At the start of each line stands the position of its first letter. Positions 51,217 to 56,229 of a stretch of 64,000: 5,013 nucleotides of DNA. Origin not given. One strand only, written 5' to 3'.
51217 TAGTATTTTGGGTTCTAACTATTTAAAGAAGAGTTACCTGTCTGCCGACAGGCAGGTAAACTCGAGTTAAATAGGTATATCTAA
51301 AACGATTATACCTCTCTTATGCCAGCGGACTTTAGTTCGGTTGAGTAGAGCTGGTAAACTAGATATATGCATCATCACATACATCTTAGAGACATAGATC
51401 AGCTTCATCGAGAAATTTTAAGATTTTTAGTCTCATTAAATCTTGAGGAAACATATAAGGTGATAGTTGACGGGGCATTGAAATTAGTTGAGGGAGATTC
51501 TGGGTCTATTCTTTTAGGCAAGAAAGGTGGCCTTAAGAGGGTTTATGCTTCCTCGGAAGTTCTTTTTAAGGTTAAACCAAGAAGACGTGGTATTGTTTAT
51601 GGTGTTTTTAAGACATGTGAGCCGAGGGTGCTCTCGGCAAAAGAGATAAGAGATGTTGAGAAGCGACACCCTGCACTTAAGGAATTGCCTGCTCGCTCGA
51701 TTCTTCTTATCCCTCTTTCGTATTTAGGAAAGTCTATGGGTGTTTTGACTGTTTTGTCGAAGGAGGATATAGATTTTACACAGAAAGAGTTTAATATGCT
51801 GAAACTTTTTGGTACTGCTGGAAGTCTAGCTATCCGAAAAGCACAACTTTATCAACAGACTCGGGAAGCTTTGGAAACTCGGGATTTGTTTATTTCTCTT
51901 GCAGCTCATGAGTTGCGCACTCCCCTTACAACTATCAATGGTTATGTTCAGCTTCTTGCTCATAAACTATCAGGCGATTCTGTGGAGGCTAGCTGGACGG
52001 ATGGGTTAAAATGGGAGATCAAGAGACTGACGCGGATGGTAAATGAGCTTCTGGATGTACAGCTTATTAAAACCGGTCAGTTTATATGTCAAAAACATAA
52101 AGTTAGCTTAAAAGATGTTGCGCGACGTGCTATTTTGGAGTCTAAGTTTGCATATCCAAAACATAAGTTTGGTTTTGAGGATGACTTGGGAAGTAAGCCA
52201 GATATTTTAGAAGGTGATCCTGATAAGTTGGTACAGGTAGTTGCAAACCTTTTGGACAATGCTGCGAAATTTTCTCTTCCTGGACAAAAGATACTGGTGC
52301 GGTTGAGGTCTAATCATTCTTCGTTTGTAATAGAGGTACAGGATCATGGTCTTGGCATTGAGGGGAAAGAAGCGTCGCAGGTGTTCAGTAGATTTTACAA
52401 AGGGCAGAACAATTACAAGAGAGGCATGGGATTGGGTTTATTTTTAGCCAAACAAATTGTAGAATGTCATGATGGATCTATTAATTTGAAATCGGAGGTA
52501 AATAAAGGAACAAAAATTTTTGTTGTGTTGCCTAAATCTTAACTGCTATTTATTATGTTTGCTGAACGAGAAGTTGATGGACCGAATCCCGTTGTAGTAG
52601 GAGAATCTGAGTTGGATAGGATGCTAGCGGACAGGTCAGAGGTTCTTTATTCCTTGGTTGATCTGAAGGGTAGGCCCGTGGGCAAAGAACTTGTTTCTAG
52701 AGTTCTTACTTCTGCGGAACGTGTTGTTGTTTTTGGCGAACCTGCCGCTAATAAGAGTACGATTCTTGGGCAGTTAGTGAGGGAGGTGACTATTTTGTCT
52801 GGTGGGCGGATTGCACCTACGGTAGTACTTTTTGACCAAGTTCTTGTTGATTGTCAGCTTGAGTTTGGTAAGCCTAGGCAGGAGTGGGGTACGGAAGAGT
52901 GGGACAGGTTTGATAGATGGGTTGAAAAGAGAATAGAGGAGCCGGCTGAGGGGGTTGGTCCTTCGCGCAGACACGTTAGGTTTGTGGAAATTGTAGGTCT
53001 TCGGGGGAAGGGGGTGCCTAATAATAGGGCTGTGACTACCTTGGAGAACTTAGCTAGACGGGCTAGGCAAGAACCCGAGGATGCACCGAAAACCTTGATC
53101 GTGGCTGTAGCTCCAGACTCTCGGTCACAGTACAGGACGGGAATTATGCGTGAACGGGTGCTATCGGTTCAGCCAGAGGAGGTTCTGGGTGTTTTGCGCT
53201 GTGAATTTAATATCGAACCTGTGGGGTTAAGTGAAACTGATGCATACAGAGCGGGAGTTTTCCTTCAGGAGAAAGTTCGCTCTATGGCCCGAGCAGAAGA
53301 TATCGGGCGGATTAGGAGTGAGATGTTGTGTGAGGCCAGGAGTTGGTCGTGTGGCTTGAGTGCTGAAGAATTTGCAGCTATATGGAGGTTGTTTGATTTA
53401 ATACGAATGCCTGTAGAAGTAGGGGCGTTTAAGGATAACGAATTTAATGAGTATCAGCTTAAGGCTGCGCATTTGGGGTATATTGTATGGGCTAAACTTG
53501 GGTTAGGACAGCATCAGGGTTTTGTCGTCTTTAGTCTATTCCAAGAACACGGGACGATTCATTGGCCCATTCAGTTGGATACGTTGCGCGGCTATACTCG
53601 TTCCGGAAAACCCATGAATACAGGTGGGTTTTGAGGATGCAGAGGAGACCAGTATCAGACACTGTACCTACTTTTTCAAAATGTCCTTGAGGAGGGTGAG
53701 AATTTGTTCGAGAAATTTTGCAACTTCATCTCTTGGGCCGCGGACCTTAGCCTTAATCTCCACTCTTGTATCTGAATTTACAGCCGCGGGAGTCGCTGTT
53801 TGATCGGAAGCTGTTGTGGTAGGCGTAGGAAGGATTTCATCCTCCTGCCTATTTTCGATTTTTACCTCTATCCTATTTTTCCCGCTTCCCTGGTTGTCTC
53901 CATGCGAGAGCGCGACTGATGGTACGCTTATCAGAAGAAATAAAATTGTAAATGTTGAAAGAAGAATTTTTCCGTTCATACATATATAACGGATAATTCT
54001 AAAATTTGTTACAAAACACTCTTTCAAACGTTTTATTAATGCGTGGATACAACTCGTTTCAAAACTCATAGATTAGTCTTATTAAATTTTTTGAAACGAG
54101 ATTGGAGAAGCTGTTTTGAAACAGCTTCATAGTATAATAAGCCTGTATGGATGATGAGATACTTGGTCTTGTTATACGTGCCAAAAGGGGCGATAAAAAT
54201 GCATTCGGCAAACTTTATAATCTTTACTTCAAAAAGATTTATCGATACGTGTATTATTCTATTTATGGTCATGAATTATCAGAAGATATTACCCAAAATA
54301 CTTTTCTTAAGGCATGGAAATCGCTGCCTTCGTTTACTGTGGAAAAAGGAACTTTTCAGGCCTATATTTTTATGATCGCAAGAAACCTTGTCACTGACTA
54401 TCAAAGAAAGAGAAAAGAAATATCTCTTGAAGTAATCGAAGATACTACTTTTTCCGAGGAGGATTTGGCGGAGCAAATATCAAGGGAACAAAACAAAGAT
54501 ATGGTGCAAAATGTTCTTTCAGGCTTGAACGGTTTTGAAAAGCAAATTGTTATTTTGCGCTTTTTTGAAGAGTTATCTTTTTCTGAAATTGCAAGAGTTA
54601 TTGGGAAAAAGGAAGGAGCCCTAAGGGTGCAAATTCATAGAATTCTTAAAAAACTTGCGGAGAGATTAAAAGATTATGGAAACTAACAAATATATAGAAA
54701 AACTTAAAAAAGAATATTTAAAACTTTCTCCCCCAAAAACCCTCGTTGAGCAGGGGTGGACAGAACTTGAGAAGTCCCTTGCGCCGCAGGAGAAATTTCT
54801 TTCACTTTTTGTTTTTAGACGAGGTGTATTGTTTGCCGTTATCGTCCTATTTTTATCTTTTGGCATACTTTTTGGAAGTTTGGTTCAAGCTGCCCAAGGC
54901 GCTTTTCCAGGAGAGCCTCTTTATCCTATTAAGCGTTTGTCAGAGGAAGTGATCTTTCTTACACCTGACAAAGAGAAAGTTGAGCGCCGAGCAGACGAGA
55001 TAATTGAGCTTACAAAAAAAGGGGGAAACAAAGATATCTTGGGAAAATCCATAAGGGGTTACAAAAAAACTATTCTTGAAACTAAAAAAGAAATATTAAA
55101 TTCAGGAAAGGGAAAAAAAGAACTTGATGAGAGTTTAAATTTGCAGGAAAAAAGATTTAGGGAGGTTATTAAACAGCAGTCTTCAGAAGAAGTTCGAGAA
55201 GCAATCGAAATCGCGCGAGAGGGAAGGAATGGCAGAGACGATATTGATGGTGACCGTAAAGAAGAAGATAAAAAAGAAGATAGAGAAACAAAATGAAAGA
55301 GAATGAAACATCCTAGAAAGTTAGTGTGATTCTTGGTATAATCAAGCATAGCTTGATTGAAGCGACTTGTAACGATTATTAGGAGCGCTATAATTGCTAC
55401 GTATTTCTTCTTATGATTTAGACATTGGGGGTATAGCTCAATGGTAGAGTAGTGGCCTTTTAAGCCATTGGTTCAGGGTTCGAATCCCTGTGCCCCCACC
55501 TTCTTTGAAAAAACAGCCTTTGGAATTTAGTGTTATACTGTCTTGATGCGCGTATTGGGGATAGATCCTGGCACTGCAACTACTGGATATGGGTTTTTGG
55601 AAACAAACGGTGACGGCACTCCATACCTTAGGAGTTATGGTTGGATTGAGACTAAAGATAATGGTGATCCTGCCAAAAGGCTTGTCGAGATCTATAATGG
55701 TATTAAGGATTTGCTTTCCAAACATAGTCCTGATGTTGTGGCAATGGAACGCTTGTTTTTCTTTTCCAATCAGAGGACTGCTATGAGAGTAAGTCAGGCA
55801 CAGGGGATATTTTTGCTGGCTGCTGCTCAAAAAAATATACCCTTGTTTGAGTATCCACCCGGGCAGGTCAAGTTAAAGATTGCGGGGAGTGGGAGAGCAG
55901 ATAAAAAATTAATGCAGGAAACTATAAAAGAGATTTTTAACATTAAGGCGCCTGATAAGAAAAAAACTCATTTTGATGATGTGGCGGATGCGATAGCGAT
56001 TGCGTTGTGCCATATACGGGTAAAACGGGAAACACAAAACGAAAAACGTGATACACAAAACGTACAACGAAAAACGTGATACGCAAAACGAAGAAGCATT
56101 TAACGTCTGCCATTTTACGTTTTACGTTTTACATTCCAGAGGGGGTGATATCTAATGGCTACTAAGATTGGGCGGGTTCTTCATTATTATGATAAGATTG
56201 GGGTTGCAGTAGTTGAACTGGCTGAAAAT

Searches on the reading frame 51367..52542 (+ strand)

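Call 21: search_protein_families(library=pfam, proteins=[window:51367-52542:+], max_evalue=0.01)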
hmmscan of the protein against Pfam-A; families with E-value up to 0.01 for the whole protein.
window:51367-52542:+ (391 aa): 8 families
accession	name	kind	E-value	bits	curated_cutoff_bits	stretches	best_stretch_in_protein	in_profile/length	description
PF02518.31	HATPase_c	-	2.8e-24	86.1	26.4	1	283-390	1-109/111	Histidine kinase-, DNA gyrase B-, and HSP90-like ATPase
PF00512.31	HisKA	-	4.6e-12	46.3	26.9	1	172-234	2-63/66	His Kinase A (phospho-acceptor) domain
PF13185.12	GAF_2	-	3.5e-08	34.2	28.6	1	24-156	2-135/136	GAF domain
PF01590.32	GAF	-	5.5e-07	30.6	22.4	1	25-156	1-133/133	GAF domain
PF12129.13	PHTF1-2_N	-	0.0025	18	25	1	204-259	24-79/156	Homeodomain containing protein PHTF1/2, N-terminal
PF14501.12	HATPase_c_5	-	0.0027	18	22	1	288-377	6-91/102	GHKL domain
PF13581.12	HATPase_c_2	-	0.0032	17.9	27.4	1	296-366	40-110/127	Histidine kinase-like ATPase domain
PF13492.12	GAF_3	-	0.0036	18.2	27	0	87-156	59-127/129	GAF domain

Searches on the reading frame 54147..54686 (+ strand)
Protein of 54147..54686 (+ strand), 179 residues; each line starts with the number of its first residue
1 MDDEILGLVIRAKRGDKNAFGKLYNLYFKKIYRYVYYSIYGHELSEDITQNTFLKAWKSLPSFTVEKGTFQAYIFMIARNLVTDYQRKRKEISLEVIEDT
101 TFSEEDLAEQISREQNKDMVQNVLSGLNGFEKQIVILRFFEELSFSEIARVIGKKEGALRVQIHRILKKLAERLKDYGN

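Call 21: search_protein_families(library=pfam, proteins=[window:54147-54686:+], max_evalue=0.01)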
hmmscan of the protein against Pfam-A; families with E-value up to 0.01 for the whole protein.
window:54147-54686:+ (179 aa): 5 families
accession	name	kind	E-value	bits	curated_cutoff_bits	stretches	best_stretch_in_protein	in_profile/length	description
PF04542.20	Sigma70_r2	-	2.1e-14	53.5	24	1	23-90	1-69/71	Sigma-70 region 2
PF08281.18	Sigma70_r4_2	-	1.7e-10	40.8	25.7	1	119-170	3-54/54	Sigma-70, region 4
PF04545.22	Sigma70_r4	-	1.4e-09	37.8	24.1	1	123-171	1-49/50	Sigma-70, region 4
PF04297.20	UPF0122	-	0.0014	19.3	22.7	0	66-139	2-73/101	Putative helix-turn-helix protein, YlxM / p13 like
PF07638.17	Sigma70_ECF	-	0.0022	18.4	21.1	0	8-171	7-180/185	ECF sigma factor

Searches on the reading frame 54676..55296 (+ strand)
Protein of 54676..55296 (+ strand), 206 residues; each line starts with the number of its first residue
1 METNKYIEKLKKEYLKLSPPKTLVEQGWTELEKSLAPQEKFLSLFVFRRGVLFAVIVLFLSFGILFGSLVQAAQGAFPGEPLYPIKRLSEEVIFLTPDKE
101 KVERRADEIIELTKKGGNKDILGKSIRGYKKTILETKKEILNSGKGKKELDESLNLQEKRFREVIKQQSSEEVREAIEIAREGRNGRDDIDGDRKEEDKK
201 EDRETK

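Call 21: search_protein_families(library=pfam, proteins=[window:54676-55296:+], max_evalue=0.01)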
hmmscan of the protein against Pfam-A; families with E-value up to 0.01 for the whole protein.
window:54676-55296:+ (206 aa): 1 family
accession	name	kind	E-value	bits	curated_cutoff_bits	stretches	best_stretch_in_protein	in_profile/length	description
PF18915.5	DUF5667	-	0.00017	22.4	27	1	75-167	1-91/99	Domain of unknown function (DUF5667)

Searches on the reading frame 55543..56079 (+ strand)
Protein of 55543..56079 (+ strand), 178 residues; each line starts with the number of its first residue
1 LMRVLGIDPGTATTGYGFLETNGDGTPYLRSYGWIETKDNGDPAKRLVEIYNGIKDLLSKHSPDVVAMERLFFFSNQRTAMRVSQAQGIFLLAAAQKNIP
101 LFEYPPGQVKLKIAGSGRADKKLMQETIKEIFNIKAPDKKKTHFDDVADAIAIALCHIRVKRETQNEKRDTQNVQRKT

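Call 21: search_protein_families(library=pfam, proteins=[window:55543-56079:+], max_evalue=0.01)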
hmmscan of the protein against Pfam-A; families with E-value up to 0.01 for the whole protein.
window:55543-56079:+ (178 aa): 1 family
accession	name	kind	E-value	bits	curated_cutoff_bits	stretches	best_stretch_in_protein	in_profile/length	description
PF02075.23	RuvC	-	6.3e-38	130.4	22.2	1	4-157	1-148/148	Crossover junction endodeoxyribonuclease RuvC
